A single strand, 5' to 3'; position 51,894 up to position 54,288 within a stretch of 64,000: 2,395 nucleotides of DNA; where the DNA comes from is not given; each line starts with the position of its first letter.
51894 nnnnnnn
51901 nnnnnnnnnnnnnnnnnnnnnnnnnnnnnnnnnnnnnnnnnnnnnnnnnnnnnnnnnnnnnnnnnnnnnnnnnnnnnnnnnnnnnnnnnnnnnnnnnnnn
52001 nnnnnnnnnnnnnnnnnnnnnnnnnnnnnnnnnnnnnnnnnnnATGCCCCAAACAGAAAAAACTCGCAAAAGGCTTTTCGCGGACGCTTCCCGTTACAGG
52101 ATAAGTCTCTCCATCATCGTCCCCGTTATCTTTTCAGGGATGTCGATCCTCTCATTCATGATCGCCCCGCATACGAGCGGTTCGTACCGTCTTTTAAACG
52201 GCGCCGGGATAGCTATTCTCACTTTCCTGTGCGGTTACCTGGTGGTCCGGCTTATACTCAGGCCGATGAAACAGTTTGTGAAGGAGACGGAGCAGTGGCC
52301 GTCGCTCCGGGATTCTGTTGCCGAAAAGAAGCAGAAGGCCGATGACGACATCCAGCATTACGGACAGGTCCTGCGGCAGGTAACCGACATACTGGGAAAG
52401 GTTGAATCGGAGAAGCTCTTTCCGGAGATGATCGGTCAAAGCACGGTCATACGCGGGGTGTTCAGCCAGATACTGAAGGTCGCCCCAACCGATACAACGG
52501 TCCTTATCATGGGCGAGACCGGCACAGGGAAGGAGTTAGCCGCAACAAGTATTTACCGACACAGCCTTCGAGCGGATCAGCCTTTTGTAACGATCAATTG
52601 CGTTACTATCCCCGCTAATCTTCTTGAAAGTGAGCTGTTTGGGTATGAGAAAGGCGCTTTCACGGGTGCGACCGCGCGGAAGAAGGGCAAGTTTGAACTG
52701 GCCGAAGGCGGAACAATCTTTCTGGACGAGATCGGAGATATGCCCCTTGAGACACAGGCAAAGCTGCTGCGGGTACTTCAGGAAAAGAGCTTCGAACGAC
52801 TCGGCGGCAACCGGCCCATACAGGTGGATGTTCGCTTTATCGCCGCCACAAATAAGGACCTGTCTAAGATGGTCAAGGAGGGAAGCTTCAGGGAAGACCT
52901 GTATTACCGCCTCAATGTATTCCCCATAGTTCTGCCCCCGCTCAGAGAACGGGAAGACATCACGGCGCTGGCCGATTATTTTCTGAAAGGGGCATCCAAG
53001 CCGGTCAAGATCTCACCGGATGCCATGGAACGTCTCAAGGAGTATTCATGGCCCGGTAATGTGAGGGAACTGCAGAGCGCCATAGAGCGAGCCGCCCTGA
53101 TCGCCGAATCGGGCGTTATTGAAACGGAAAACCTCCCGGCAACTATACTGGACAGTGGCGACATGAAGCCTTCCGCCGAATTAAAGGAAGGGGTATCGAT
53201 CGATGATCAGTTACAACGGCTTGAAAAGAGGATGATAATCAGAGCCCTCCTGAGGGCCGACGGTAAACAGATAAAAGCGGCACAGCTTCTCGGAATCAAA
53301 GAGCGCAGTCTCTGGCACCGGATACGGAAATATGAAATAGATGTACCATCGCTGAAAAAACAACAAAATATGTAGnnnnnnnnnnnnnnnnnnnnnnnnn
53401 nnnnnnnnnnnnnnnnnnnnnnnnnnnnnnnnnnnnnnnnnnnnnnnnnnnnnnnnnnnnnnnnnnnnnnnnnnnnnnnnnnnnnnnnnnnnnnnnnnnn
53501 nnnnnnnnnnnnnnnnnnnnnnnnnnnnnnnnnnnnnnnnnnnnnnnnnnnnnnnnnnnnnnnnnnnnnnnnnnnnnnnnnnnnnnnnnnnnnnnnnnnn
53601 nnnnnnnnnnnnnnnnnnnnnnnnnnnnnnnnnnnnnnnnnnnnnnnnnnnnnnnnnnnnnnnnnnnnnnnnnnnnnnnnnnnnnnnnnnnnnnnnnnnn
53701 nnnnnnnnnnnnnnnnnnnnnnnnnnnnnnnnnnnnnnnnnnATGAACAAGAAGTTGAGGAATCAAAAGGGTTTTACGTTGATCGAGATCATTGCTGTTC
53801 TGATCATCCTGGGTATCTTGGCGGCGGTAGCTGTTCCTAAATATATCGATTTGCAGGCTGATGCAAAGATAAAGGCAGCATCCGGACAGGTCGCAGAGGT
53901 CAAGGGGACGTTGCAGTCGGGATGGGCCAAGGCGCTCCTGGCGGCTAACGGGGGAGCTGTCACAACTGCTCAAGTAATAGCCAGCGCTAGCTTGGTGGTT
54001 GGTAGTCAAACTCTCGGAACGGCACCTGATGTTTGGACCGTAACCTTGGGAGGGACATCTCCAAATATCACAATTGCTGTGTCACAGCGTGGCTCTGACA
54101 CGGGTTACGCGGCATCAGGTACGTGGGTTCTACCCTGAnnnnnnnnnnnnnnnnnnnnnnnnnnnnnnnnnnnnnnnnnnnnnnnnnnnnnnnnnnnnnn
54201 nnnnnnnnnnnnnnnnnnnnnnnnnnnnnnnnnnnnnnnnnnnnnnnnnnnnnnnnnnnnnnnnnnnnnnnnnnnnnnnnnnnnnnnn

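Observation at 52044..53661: One-component membrane-anchored sigma-54 activator in place of PilS/PilR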

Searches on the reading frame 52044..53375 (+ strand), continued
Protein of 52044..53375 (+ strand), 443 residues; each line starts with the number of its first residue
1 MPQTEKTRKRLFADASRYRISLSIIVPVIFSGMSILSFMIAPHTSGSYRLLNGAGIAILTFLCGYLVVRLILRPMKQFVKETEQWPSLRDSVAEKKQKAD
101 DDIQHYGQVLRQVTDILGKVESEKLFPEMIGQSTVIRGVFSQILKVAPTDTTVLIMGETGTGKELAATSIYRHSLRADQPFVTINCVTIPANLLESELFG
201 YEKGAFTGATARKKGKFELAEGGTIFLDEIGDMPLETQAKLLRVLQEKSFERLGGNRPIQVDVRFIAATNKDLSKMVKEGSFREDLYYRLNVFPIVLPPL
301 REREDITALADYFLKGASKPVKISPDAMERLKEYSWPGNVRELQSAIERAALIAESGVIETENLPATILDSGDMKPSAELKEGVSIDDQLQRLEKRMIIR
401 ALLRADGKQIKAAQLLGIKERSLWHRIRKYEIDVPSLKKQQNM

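Call 63: search_solved_structures(query=window:52044-53372:+, max_evalue=1e-30)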
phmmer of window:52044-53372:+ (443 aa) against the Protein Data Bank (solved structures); distinct sequences matched with E-value up to 1e-30: 35.
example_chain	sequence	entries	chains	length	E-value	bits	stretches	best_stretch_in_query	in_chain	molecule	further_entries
9qq6_C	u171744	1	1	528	2.8e-86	293.5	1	126-434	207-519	Nif-specific regulatory protein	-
8p53_C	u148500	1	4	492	6.7e-85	288.9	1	102-382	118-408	Transcriptional regulator FleQ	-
5exx_A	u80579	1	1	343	1.2e-82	281.5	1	124-382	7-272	Transcriptional regulator FleQ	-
8pb9_D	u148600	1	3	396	1.8e-80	274.3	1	102-366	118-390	Transcriptional regulator FleQ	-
6jdi_A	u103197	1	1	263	3.7e-80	273.3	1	124-367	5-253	Nitrogen assimilation regulatory protein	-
5exp_A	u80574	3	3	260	1.5e-79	271.2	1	124-366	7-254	Transcriptional regulator FleQ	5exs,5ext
6j7e_A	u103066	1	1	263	1.9e-79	271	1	124-367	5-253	Nitrogen assimilation regulatory protein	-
7ejw_C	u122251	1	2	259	2.2e-79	270.7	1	124-366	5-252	Transcriptional regulator FleQ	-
6jdl_A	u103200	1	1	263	4.9e-79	269.6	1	124-367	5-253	Nitrogen assimilation regulatory protein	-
1ojl_A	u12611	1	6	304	3.5e-78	266.8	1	128-426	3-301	TRANSCRIPTIONAL REGULATORY PROTEIN ZRAR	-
26jl_A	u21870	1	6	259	9.4e-78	265.4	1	128-366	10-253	Flagellar regulatory protein A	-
4l4u_A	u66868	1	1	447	6.8e-76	259.2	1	109-432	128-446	Transcriptional regulator (NtrC family)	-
3dzd_A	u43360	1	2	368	5.8e-72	246.3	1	128-360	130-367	Transcriptional regulator (NtrC family)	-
4ly6_A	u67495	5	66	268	8.7e-72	245.7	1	113-364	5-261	Transcriptional regulator (NtrC family)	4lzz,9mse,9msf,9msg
1ny5_A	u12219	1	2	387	1.1e-71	245.3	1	109-364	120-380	transcriptional regulator (NtrC family)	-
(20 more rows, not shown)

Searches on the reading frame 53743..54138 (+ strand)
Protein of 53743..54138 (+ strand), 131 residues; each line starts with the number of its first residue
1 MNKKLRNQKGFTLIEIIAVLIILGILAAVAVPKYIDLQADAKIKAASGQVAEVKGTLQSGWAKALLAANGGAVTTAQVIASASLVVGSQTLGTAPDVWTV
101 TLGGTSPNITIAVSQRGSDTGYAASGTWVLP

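Call 4: search_protein_families(library=pfam, proteins=[window:53743-54138:+], max_evalue=0.01)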
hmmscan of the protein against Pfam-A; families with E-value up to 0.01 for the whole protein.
window:53743-54138:+ (131 aa): 1 family
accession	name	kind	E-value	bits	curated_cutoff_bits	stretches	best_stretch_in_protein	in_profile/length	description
PF07963.17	N_methyl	-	3.7e-09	36.2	21.2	1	6-30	2-26/27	Prokaryotic N-terminal methylation motif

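Call 11: search_protein_families(library=ncbifam, proteins=[window:53743-54138:+], max_evalue=0.001)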
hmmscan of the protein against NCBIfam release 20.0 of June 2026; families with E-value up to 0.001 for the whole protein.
window:53743-54138:+ (131 aa): 8 families
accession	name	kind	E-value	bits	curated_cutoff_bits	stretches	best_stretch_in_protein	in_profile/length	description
TIGR01710.1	typeII_sec_gspG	equivalog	9.3e-12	45.1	88.85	1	9-58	1-50/134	type II secretion system major pseudopilin GspG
NF041775.1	typeIV_PilA_Myxo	equivalog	8.4e-09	35.7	400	1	8-47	10-49/214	type IV pilin protein PilA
TIGR02532.1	IV_pilin_GFxxxE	domain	1.4e-08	34.2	16.3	1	8-31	1-24/24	prepilin-type N-terminal cleavage/methylation domain-containing protein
NF007862.0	PRK10574.1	equivalog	2.1e-06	27.9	138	1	6-36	2-32/145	prepilin peptidase-dependent pilin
TIGR01708.2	typeII_sec_gspH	equivalog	4.3e-06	26.8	80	1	8-45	1-38/169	type II secretion system minor pseudopilin GspH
NF040999.1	pilin_ComGC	equivalog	8.8e-06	25.8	75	1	8-54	1-47/84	competence type IV pilus major pilin ComGC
NF007800.0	PRK10506.1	equivalog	3.4e-05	23.7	158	1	2-52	2-52/163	prepilin peptidase-dependent protein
NF041013.1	T4P_ComGE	equivalog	9.4e-05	22.4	49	1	7-45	2-40/83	competence type IV pilus minor pilin ComGE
